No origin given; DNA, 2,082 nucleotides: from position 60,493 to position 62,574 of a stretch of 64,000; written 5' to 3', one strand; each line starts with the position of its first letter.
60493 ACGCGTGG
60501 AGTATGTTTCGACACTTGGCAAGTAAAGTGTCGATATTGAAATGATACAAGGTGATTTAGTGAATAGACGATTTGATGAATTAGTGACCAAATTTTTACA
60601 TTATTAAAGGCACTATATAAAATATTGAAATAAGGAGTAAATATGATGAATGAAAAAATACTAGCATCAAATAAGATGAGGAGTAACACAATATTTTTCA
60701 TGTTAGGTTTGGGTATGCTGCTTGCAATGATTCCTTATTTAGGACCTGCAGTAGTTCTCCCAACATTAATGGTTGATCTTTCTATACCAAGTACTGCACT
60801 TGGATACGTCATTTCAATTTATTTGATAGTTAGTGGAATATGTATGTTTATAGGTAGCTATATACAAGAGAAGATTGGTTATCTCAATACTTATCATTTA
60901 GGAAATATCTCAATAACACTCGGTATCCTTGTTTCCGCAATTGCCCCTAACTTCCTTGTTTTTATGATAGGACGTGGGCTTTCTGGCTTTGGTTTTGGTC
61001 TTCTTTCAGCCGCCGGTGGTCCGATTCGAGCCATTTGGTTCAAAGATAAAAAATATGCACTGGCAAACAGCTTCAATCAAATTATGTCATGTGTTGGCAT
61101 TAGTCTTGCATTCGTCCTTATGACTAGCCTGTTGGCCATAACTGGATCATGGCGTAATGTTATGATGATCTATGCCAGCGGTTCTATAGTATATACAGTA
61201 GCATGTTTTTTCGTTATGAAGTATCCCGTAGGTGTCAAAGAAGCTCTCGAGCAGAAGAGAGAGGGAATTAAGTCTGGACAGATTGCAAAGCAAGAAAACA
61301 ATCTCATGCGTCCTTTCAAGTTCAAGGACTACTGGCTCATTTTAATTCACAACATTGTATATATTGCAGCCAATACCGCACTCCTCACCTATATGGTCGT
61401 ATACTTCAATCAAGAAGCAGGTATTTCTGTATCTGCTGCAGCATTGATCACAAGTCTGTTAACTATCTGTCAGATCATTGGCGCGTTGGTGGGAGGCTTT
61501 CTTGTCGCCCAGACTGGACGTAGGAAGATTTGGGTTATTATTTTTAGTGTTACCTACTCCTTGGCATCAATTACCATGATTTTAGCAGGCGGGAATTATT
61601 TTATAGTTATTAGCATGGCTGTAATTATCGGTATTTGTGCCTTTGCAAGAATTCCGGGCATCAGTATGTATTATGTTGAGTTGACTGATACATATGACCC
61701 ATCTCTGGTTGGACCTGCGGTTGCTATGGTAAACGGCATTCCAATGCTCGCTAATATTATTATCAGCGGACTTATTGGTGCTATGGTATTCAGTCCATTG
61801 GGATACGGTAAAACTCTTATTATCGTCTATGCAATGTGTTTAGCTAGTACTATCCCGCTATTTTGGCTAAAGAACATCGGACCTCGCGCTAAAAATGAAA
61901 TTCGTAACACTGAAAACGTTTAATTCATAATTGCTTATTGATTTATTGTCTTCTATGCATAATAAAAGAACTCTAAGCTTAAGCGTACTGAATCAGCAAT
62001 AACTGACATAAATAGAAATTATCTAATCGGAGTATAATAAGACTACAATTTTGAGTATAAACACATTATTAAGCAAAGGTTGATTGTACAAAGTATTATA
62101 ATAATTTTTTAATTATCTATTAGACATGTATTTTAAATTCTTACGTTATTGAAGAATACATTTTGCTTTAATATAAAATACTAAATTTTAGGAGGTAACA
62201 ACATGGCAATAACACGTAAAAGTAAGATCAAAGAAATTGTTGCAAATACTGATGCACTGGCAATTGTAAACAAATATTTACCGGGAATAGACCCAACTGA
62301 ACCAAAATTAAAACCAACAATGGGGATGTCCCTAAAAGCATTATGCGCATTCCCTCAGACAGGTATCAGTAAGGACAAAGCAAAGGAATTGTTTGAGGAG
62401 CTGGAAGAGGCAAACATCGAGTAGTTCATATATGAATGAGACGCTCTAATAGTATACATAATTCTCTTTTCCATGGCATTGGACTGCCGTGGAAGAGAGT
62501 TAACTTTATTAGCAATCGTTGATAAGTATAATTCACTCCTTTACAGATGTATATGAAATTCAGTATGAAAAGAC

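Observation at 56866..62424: Compositionally foreign operon: SDR, Cys-rich 412-aa unknown, short GcvT, MFS transporter and a small orphan protein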

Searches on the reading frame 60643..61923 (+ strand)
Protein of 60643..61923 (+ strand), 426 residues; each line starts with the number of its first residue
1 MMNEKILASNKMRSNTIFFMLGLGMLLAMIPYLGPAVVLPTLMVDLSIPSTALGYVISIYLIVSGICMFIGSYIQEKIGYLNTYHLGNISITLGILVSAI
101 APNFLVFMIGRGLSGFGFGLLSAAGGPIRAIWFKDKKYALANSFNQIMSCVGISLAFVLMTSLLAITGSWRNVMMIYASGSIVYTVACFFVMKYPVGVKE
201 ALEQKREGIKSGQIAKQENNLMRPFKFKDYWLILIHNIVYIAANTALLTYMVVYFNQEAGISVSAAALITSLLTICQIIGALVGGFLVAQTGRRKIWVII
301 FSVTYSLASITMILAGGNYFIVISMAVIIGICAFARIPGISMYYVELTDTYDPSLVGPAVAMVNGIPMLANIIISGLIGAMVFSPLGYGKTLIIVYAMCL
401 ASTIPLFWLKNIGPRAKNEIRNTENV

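Call 3: search_protein_families(library=pfam, proteins=[window:60643-61923:+], max_evalue=0.01)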
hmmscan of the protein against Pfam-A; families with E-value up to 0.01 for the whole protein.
window:60643-61923:+ (426 aa): 3 families
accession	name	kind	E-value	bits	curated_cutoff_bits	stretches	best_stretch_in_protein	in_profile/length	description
PF07690.21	MFS_1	-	5e-32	111.6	33.4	1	22-345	2-320/347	Major Facilitator Superfamily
PF00083.30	Sugar_tr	-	3.8e-06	26.5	22.3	1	50-191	45-191/452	Sugar (and other) transporter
PF13347.12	MFS_2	-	3.3e-05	23.1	27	1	142-335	136-331/427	MFS/sugar transport protein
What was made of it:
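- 60643..61923 (+): MFS transporter, 426 aa, nearest to the anion:cation-symporter type. Accessory to the module. MFS_1, 112 bits (call 3).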

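Call 4: search_protein_families(library=ncbifam, proteins=[window:60643-61923:+], max_evalue=0.01)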
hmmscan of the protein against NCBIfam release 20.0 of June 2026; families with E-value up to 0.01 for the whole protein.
window:60643-61923:+ (426 aa): 14 families
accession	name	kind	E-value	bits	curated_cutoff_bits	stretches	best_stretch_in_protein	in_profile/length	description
TIGR00893.1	2A0114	subfamily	1.2e-25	90.3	395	1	39-406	17-395/399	D-galactonate transporter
TIGR00881.1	2A0104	subfamily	1.3e-16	60.6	407.75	1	35-388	14-375/379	phosphoglycerate transporter protein PgtP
TIGR00890.1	2A0111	subfamily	2.5e-14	53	374.85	1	38-403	25-375/377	oxalate/formate antiport family MFS transporter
NF049980.1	SfMCT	equivalog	9.3e-13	47.6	320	1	42-332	28-315/378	L-lactate MFS transporter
NF038246.1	bile_salt_MFS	equivalog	1.3e-10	40.8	400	1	18-340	4-338/408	conjugated bile salt MFS transporter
TIGR00880.1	2_A_01_02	superfamily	5.5e-09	36.3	131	1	58-193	1-139/141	multidrug resistance protein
NF052357.1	GlucTporGlcPStph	equivalog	9.8e-08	31.2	750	1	11-200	2-190/445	glucose transporter GlcP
NF008654.0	PRK11652.1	equivalog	1e-07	31.2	479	1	39-377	32-355/397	multidrug efflux MFS transporter EmrD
TIGR00711.1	efflux_EmrB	subfamily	1.3e-07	30.8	230.2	1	18-159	4-145/485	DHA2 family efflux MFS transporter permease subunit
TIGR00895.1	2A0115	subfamily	3.3e-07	29.6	418.55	1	36-381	37-397/398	aromatic acid/H+ symport family MFS transporter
NF000031.1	MFS_efflux_LmrA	exception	3.6e-05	22.6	850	1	10-192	26-207/484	lincomycin efflux MFS transporter Lmr(A)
NF007107.1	PRK09556.1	equivalog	0.00014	21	497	1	201-336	232-367/469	hexose-6-phosphate:phosphate antiporter UhpT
TIGR00894.1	2A0114euk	subfamily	0.00033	19.3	626.45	1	81-378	106-420/465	Na(+)-dependent inorganic phosphate cotransporter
TIGR00879.1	SP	subfamily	0.00089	17.9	237.8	1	50-192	98-245/510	sugar porter family MFS transporter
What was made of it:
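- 60643..61923 (+): Best NCBIfam hit is TIGR00893 (D-galactonate transporter subfamily), 90 bits against a cut-off of 395 (call 4).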

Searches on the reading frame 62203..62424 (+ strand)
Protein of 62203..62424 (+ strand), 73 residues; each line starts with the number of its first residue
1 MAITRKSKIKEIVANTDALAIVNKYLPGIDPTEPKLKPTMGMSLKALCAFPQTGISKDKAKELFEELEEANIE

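Call 3: search_protein_families(library=pfam, proteins=[window:62203-62424:+], max_evalue=0.01)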
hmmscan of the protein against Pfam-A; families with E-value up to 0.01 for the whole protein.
window:62203-62424:+ (73 aa): 0 families

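Call 4: search_protein_families(library=ncbifam, proteins=[window:62203-62424:+], max_evalue=0.01)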
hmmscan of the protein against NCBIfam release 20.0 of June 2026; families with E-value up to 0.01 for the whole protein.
window:62203-62424:+ (73 aa): 0 families

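Call 70: search_protein_families(library=pfam, proteins=[window:62203-62424:+], max_evalue=1)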
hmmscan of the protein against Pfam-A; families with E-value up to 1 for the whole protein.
window:62203-62424:+ (73 aa): 0 families
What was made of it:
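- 62203..62424 (+): 73-aa protein of a recurrent small family; an accessory member of the module. No Pfam family (calls 3, 70).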
